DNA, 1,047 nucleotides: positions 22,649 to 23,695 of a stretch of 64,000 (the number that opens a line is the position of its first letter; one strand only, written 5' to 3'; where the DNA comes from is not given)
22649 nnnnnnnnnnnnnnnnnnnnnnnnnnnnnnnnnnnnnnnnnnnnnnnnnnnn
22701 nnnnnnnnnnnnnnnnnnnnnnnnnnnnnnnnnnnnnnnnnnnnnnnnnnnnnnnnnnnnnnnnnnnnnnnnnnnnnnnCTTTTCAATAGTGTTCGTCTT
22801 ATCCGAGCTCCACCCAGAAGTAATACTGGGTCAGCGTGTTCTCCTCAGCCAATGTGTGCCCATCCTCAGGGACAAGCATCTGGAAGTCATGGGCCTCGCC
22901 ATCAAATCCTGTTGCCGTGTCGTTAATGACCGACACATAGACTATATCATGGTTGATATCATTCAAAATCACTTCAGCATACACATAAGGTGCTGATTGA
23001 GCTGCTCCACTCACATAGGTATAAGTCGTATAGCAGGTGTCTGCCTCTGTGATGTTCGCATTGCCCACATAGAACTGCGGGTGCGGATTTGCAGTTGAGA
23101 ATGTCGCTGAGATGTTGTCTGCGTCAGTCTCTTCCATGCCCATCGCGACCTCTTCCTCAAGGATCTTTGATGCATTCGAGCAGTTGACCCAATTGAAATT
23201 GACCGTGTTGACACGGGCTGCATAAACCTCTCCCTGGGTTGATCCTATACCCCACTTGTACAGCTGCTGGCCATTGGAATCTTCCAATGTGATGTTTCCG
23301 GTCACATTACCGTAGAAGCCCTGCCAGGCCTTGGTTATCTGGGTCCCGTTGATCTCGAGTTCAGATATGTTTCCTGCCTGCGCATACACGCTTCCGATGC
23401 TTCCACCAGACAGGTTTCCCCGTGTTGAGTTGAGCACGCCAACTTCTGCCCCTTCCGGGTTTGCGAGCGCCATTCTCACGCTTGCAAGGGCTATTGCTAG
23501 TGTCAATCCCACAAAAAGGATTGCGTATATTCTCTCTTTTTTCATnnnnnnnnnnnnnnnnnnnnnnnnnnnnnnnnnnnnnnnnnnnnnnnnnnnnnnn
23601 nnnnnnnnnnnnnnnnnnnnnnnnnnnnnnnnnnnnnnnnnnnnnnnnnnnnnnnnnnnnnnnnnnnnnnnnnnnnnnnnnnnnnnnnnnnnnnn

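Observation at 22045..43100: Shared extreme C-terminal motif [FYI][YWF]xE[IL]x-COOH on both giant proteins and all five small secreted paralogs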

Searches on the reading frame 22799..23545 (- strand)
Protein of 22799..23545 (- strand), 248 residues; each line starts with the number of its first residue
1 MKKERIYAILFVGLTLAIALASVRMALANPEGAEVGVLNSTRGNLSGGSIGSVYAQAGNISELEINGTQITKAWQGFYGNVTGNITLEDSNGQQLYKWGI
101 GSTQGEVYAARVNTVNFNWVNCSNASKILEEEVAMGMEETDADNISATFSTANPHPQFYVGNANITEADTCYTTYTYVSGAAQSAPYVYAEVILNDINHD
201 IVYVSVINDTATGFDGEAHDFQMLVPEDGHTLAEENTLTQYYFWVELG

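Call 8: search_protein_families(library=pfam, proteins=[window:22799-23545:-], max_evalue=1)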
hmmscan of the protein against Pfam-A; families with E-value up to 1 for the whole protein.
window:22799-23545:- (248 aa): 1 family
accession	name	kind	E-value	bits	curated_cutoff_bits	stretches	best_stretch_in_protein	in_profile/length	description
PF18666.6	CBM64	-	0.05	14.1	25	1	54-75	26-47/74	Carbohydrate-binding module 64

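Call 9: search_protein_families(library=ncbifam, proteins=[window:22799-23545:-], max_evalue=1)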
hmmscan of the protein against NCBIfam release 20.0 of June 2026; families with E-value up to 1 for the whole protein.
window:22799-23545:- (248 aa): 0 families

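Call 14: find_homologous_proteins(query=window:22799-23545:-)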
Query window:22799-23545:- (248 aa): 55 proteins with E <= 0.001 among 672 candidates.
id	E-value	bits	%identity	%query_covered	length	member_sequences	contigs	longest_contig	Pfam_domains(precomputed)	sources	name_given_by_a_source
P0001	2.7e-160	549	100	100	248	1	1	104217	-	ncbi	ncbi:MAG: hypothetical protein ABIJ21_03830 [Nanoarchaeota archaeon]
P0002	4.9e-94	332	63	99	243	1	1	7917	-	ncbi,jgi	jgi:hypothetical protein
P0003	9.9e-84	299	58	96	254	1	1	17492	-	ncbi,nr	ncbi:MAG: hypothetical protein KKG59_00900 [Nanoarchaeota archaeon]|nr:hypothetical protein [Nanoarc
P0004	4.1e-80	287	55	100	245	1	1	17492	-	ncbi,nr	ncbi:MAG: hypothetical protein KKG59_00905 [Nanoarchaeota archaeon]|nr:hypothetical protein [Nanoarc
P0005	1.1e-79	285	55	98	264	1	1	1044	-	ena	-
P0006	1.1e-75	272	51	99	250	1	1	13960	-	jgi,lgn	jgi:hypothetical protein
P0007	4.8e-56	208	47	100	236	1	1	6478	-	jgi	-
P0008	1.1e-55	207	49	89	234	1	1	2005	-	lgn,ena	-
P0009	1.8e-55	206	47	100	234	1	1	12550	-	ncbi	-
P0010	2.4e-55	206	47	100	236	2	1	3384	-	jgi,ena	-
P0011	4.8e-55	205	46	100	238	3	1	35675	-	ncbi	-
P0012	5.4e-54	201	44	96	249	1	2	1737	-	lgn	-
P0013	1.6e-53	200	46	99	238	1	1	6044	-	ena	-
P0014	9.2e-48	181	43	98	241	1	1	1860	-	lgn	-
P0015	3.2e-43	166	38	99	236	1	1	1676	-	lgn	-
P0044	7.5e-27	112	39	79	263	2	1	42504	-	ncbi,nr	ncbi:MAG: hypothetical protein GXP63_01705 [DPANN group archaeon]|nr:hypothetical protein [DPANN gro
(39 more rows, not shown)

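Call 29: predict_structure(alignment_id=A3)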
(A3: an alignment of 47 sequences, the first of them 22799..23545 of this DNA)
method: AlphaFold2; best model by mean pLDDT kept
length: 248 residues; sequences in the alignment: 47
mean_pLDDT: 85.3   pTM: 0.79
mean pLDDT of the five models: 85.3, 77.4, 77.0, 75.6, 72.5
residues with pLDDT >= 90: 115; 70-90: 103; 50-70: 30; < 50: 0
segments of 3 or more residues with pLDDT < 50: none
pLDDT, mean of each block of 10 residues (from residue 1): 87 93 73 82 67 78 67 88 83 85 90 94 96 92 92 92 85 82 75 97 93 87 87 78 91
secondary structure, 60 per line:
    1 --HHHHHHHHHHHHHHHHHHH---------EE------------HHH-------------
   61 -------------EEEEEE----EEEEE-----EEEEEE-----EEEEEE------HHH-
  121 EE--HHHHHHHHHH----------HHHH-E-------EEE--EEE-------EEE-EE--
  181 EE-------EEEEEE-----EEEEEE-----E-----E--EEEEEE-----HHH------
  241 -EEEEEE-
elements in order: H3-21 E74-79 E84-88 E94-99 E105-110 H125-134 H145-148 E158-160 E163-165 E173-175 E190-195 E201-206 E221-226 E242-247
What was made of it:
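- On OMP or autotransporter beta-signal: Predicted strands are 3-6 residues long with two helices, which does not look like a transmembrane barrel (call 29).
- The AlphaFold model has pLDDT 85.3 and pTM 0.79, with the last strand at residues 242-247 and pLDDT about 91 (call 29). The motif is predicted as an integral strand (call 29).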

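Call 32: find_encoding_contigs(protein=P0044, flank=10000, max_places=2)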
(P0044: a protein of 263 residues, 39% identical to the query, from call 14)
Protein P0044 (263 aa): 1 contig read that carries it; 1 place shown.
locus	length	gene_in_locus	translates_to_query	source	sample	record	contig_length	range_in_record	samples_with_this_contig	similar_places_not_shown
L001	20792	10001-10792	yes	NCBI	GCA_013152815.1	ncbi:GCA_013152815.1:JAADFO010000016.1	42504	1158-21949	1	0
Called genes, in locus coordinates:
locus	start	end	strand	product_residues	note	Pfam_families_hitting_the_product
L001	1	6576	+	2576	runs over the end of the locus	PF13750:Big_3_3 (faint), PF17957:Big_7 (faint), PF19077:Big_13 (faint)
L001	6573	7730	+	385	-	-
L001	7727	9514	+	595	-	-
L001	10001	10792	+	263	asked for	-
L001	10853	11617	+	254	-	-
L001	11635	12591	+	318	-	-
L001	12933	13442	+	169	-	-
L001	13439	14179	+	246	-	-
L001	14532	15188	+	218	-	PF12802:MarR_2 (faint), PF25212:HVO_A0114 (weak)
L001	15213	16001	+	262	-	-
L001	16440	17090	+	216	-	-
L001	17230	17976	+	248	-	-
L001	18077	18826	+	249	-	-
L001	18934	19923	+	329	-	-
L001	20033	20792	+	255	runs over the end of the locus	-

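Call 33: find_encoding_contigs(protein=P0011, flank=10000, max_places=2)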
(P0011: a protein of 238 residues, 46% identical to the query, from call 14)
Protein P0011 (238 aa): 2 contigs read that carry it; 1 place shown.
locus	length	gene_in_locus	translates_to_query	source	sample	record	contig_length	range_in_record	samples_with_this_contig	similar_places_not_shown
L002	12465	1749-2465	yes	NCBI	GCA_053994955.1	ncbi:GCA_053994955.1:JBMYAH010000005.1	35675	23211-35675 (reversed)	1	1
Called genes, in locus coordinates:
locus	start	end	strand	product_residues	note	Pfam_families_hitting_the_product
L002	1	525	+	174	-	?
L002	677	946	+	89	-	-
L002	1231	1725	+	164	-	PF01022:HTH_5 (faint), PF01047:MarR (weak), PF12802:MarR_2 (weak), PF25212:HVO_A0114, PF12840:HTH_20 (weak), PF13601:HTH_34 (faint)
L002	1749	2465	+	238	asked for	-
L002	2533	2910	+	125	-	PF24963:DUF7768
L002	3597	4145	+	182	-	PF04011:LemA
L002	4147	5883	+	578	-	PF09972:DUF2207, PF20990:DUF2207_C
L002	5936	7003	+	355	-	PF02646:RmuC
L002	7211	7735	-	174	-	-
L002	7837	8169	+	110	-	-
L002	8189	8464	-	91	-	PF06467:zf-FCS, PF04945:YHS (weak)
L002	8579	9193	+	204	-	PF01015:Ribosomal_S3Ae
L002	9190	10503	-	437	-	PF02403:Seryl_tRNA_N, PF00587:tRNA-synt_2b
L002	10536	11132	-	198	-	PF04981:NMD3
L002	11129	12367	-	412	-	PF13393:tRNA-synt_His, PF00587:tRNA-synt_2b, PF03129:HGTP_anticodon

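Call 36: search_protein_representatives(alignment_id=A3)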
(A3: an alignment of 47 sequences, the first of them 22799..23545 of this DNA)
Query: 47 sequences, 241 profile positions. Proteins with E-value up to 0.001 (for the whole library): 1581; up to 1e-10: 1230; up to 1e-30: 565. The best 150 are listed.
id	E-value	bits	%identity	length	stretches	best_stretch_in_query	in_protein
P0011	6.1e-88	310.8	-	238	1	10-241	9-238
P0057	5.3e-81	288.1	-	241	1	4-241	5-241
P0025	2.0e-80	286.2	-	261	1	5-241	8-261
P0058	3.8e-79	282.0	-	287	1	8-241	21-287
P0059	7.8e-79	281.0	-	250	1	4-241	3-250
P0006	9.0e-79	280.8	-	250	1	5-241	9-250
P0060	5.2e-78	278.3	-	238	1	7-241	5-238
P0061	8.0e-78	277.7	-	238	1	10-241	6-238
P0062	1.1e-76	274.0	-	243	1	7-241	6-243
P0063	1.6e-76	273.4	-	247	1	8-241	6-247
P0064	1.8e-76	273.3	-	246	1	9-240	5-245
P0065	4.1e-76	272.1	-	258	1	7-240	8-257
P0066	8.7e-76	271.0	-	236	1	12-241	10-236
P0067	9.2e-76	270.9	-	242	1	5-241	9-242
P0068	1.1e-75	270.7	-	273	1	7-241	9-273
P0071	4.2e-75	268.8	-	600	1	26-240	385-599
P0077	2.0e-73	263.3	-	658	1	23-240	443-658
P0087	1.7e-72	260.2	-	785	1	30-240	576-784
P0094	9.4e-72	257.8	-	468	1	24-240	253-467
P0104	1.9e-70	253.5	-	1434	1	11-240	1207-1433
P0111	4.5e-70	252.3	-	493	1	35-241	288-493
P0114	6.7e-70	251.7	-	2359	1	24-240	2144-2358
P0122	6.9e-69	248.4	-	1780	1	29-240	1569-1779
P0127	1.0e-68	247.8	-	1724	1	29-240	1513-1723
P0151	3.4e-67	242.9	-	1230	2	32-240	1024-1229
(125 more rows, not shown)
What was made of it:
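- This includes 24 proteins of 343-2359 aa (call 36).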

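Call 39: find_related_loci(query=A3, collection=genome_contigs, flank=10000)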
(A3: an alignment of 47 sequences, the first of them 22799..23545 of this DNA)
Query A3 (248 aa) in genome_contigs; peptide patterns used: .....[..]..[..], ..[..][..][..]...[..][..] (x = any residue, [..] = any of these).
510 stretches matched a pattern; 385 encode a relative of the query (tblastn E <= 1e-3); the best 80 are kept; 75 distinct loci.
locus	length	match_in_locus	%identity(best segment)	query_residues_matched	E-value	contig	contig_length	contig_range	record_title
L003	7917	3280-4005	63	3-248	1e-100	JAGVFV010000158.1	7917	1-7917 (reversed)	MAG: archaeon isolate DeMMO2_30 c_000000017881, whole genome shotgun sequence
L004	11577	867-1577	58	9-247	3e-89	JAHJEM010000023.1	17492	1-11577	MAG: Nanoarchaeota archaeon isolate Modern_marine_glass_biofilm.mb.128 Modern_marine_gla.mb.128_k141_210456, whole genom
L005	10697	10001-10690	48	6-247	6e-61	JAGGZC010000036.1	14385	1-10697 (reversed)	MAG: Candidatus Woesearchaeota archaeon isolate AUK194 PB_MBMC_148_c_000000000030, whole genome shotgun sequence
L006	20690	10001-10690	42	10-247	5e-55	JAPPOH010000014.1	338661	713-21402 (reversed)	MAG: Candidatus Woesearchaeota archaeon isolate SB9152_S1_bin_12 NODE_4_length_338661_cov_33.7227, whole genome shotgun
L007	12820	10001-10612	45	40-247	4e-54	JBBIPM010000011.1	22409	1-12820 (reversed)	MAG: Candidatus Woesearchaeota archaeon isolate PGF172224_bin_302 NODE_799_length_22409_cov_7.503087, whole genome shotg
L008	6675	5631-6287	43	21-247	6e-53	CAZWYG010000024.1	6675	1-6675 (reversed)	MAG TPA_asm: Candidatus Woesearchaeota archaeon isolate binchicken_co150_740 genome assembly, contig: NODE_31779_length_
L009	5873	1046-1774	39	1-247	5e-51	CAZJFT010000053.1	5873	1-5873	MAG TPA_asm: uncultured Methanosarcinales archaeon isolate binchicken_co22_118 genome assembly, contig: NODE_13007_lengt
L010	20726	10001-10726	40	1-247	1e-50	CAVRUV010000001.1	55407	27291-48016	MAG: uncultured Candidatus Woesearchaeota archaeon isolate MFD02832.bin.4.205 genome assembly, contig: contig_10773, who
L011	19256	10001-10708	38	5-248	1e-49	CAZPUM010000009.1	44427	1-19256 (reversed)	MAG TPA_asm: uncultured Methanosarcinales archaeon isolate SRP141376_co3_206 genome assembly, contig: NODE_2051_length_4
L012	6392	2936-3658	41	1-247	2e-49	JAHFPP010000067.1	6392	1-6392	MAG: Candidatus Woesearchaeota archaeon isolate nzgw53 NODE_38733_length_6393_cov_3.859056, whole genome shotgun sequenc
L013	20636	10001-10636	45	28-247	2e-49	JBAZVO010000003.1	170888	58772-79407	MAG: Candidatus Woesearchaeota archaeon isolate SO_2017_GW1_254 NODE_674_length_170888_cov_5.272597_OW334_2017, whole ge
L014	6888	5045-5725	42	14-247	5e-49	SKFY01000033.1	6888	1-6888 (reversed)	MAG: Candidatus Woesearchaeota archaeon isolate CSBr16_111R1 CSBr16-16091, whole genome shotgun sequence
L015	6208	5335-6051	39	1-247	5e-49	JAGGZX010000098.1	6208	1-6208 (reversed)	MAG: Candidatus Woesearchaeota archaeon isolate AUK215 PB_MBMC_169_c_000000000012, whole genome shotgun sequence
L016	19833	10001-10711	39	3-248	4e-49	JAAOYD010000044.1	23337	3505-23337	Candidatus Woesearchaeota archaeon isolate DPANNHV_H2.bin.48 k83_928726, whole genome shotgun sequence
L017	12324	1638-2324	42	17-247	1e-48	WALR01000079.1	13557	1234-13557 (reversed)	MAG: Candidatus Woesearchaeota archaeon isolate S014_52_esom k151_234113, whole genome shotgun sequence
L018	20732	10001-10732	40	1-247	3e-48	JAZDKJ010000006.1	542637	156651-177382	MAG: Candidatus Woesearchaeota archaeon isolate MEGAHIT-group-0.53 k141_6708147, whole genome shotgun sequence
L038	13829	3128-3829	38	5-247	8e-44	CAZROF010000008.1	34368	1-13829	MAG TPA_asm: Candidatus Woesearchaeota archaeon isolate SRP128015_co1_17 genome assembly, contig: NODE_1290_length_34368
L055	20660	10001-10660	38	22-247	6e-42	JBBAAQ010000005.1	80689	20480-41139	MAG: Candidatus Woesearchaeota archaeon isolate SO_2017_GW3_46 scaffold_298_c1_OW296A_2017, whole genome shotgun sequenc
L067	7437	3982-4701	36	1-247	3e-41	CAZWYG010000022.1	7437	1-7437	MAG TPA_asm: Candidatus Woesearchaeota archaeon isolate binchicken_co150_740 genome assembly, contig: NODE_26668_length_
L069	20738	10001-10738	38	1-247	3e-41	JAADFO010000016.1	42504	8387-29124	MAG: Nanobdellati archaeon isolate M_MaxBin.034 contig-127_1527, whole genome shotgun sequence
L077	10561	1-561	41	56-247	4e-40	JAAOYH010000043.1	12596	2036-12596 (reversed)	Candidatus Woesearchaeota archaeon isolate DPANNHV_H2.bin.42 k83_1385678, whole genome shotgun sequence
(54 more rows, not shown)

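Call 44: search_solved_structures(query=A3, max_evalue=10)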
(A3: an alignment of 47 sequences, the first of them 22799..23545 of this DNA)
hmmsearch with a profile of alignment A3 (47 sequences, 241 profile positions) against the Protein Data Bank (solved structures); distinct sequences matched with E-value up to 10: 0.

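Call 62: search_protein_families(library=pfam, alignment_id=A3, max_evalue=0.01)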
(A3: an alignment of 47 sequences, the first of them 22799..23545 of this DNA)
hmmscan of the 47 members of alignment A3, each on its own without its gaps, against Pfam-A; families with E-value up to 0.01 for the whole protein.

A. member 1, window:22799-23545:- (248 aa): 0 families

B. families by the number of members that match (of 47 scanned): 0 families

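Call 66: find_related_loci(query=A3, collection=viral_contigs, flank=5000)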
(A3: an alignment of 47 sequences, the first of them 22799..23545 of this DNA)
Query A3 (248 aa) in viral_contigs; peptide patterns used: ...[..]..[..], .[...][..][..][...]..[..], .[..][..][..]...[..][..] (x = any residue, [..] = any of these).
128 stretches matched a pattern, but none encodes a relative of the query by tblastn (E <= 1e-3).
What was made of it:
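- Tried and rejected: IMG/VR contigs held no relative (call 66), so a viral origin is rejected.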

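Call 69: fold_search(model_id=the predicted structure, library=viral)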
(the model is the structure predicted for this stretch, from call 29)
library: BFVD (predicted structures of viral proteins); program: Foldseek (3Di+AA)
matches with E <= 10: 317; with E <= 0.001: 0
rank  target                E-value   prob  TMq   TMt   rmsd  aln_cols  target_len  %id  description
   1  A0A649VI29            1.9e-01  0.10  0.15  0.18  15.0       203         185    8  (no name in the UniProt tables at hand)
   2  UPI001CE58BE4         4.1e-01  0.03  0.11  0.17  16.8       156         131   10  (no name look-up for this kind of identifier)
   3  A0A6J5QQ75            4.1e-01  0.03  0.10  0.09  31.9       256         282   14  Tail fiber protein [uncultured Caudovirales phage]
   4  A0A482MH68            4.1e-01  0.03  0.10  0.05  18.1       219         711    9  Uncharacterized protein [Nodularia phage vB_NspS-kac65v161]
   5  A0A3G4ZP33            4.1e-01  0.02  0.10  0.07  38.4       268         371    9  Uncharacterized protein [Terrestrivirus sp.]
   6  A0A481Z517            4.8e-01  0.04  0.10  0.13  14.7       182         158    8  Uncharacterized protein [Pithovirus LCPAC104]
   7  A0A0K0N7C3            5.4e-01  0.06  0.13  0.15  15.6       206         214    8  Major tail protein [Gordonia phage GMA2]
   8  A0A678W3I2            5.4e-01  0.03  0.12  0.13  20.9       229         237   10  Uncharacterized protein [Pseudo-nitzschia multiseries DNA virus]
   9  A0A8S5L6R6            6.4e-01  0.08  0.16  0.19  13.0       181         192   10  Tail protein [Siphoviridae sp. ct45W1]
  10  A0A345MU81            6.4e-01  0.05  0.14  0.12  19.3       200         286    7  (no name in the UniProt tables at hand)
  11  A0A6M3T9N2            6.4e-01  0.03  0.14  0.11  42.4       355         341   11  (no name in the UniProt tables at hand)
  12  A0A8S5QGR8            6.8e-01  0.04  0.15  0.04  24.5       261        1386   13  Tail protein [Siphoviridae sp. ctr8v12]
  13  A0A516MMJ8            7.2e-01  0.03  0.11  0.13  17.4       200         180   10  (no name in the UniProt tables at hand)
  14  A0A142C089            7.2e-01  0.03  0.10  0.10  21.8       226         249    9  (no name in the UniProt tables at hand)
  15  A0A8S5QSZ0            7.2e-01  0.02  0.10  0.04  27.2       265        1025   11  Tail protein [Siphoviridae sp. ctOWj17]
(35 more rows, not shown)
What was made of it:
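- Tried and rejected: Foldseek against BFVD found nothing at E <= 0.001 (call 69).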

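Call 73: list_cluster_members(proteins=[P0071, P0077, P0087, P0104, P0114, P0122, P0127, P0151, P0094, P0111])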
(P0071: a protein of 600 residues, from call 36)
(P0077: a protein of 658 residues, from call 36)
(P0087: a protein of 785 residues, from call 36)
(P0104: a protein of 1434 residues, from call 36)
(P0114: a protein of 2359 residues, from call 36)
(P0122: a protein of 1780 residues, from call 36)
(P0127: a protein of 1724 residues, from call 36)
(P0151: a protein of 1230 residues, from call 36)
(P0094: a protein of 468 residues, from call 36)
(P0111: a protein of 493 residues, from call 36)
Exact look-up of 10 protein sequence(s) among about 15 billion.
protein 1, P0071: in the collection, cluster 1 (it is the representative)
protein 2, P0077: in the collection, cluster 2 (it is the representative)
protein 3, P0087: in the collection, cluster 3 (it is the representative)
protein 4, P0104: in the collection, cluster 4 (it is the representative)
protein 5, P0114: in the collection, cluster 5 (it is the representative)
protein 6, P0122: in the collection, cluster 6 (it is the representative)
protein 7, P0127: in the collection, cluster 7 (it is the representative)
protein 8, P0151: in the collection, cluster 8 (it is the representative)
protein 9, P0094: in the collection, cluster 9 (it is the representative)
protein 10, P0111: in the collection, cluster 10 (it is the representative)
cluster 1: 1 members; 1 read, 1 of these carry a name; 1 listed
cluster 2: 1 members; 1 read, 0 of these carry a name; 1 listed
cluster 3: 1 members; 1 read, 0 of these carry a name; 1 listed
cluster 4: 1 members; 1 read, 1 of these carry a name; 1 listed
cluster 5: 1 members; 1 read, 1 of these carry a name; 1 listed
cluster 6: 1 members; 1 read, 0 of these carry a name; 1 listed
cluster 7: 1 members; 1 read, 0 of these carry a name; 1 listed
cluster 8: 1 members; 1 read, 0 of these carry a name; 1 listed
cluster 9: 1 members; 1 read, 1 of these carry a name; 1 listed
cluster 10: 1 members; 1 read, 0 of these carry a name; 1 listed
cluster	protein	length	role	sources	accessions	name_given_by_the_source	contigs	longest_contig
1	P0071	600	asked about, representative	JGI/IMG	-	hypothetical protein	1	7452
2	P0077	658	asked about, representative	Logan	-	-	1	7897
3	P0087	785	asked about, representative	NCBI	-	-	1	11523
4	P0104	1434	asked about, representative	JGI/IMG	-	hypothetical protein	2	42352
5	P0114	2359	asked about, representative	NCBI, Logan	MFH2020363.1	MAG: DUF2341 domain-containing protein [archaeon]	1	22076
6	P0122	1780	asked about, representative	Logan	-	-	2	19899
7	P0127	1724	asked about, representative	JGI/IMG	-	-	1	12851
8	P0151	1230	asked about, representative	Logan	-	-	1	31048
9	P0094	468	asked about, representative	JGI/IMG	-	hypothetical protein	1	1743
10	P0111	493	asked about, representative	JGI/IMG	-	-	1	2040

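Call 74: search_protein_families(library=pfam, proteins=[P0071, P0077, P0087, P0104, P0114, P0122, P0151, P0094], max_evalue=0.001)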
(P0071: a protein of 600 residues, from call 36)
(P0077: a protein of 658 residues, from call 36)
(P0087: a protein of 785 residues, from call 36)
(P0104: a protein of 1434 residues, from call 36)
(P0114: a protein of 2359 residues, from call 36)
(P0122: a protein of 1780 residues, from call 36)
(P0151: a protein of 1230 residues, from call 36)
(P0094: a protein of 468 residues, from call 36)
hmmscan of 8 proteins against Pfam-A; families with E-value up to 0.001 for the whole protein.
P0071 (600 aa): 1 family
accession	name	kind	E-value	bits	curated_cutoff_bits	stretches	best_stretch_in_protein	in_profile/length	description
PF04096.20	Nucleoporin2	-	3.3e-07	31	28.4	1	178-247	15-93/148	Nup98-96 autopeptidase S59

P0077 (658 aa): 1 family
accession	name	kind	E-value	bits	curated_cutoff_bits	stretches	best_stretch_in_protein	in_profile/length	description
PF04096.20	Nucleoporin2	-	3.3e-06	27.7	28.4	1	245-348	19-147/148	Nup98-96 autopeptidase S59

P0087 (785 aa): 1 family
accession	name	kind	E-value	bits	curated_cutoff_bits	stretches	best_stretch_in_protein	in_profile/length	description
PF04096.20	Nucleoporin2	-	3.9e-06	27.5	28.4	1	377-441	16-89/148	Nup98-96 autopeptidase S59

P0104 (1434 aa): 2 families
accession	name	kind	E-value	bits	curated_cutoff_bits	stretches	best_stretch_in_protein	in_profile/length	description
PF13229.12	Beta_helix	-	9.9e-31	106.9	25.9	5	81-234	24-158/158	Right handed beta helix region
PF05048.19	NosD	-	2.4e-16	60.2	23.6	1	73-234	18-169/212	Periplasmic copper-binding protein (NosD)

P0114 (2359 aa): 3 families
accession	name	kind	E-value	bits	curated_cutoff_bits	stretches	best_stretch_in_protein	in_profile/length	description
PF16656.11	Pur_ac_phosph_N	-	8.9e-10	39.4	30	1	870-943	13-93/93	Purple acid Phosphatase, N-terminal domain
PF10102.14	DUF2341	-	6.1e-09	36.7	23.4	1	293-361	1-66/84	Domain of unknown function (DUF2341)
PF17957.7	Big_7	-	2.4e-06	28.6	24.1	1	1231-1302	1-68/70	Bacterial Ig domain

P0122 (1780 aa): 4 families
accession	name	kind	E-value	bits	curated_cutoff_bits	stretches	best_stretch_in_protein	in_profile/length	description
PF06439.18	3keto-disac_hyd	-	1.6e-11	45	26.8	1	967-1131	10-187/187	3-keto-disaccharide hydrolase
PF10102.14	DUF2341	-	1.7e-07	32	23.4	0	872-960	1-81/84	Domain of unknown function (DUF2341)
PF17957.7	Big_7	-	2.3e-05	25.4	24.1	1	1259-1306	1-49/70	Bacterial Ig domain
PF19077.6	Big_13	-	7.3e-05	23.6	27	0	720-790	22-94/102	Bacterial Ig-like domain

P0151 (1230 aa): 3 families
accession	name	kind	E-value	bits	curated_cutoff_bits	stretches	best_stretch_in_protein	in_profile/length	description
PF13229.12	Beta_helix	-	9.5e-19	68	25.9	2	128-317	1-158/158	Right handed beta helix region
PF05048.19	NosD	-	2.8e-09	37.1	23.6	1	122-260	55-171/212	Periplasmic copper-binding protein (NosD)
PF04096.20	Nucleoporin2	-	0.00035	21.2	28.4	0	826-919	26-146/148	Nup98-96 autopeptidase S59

P0094 (468 aa): 0 families
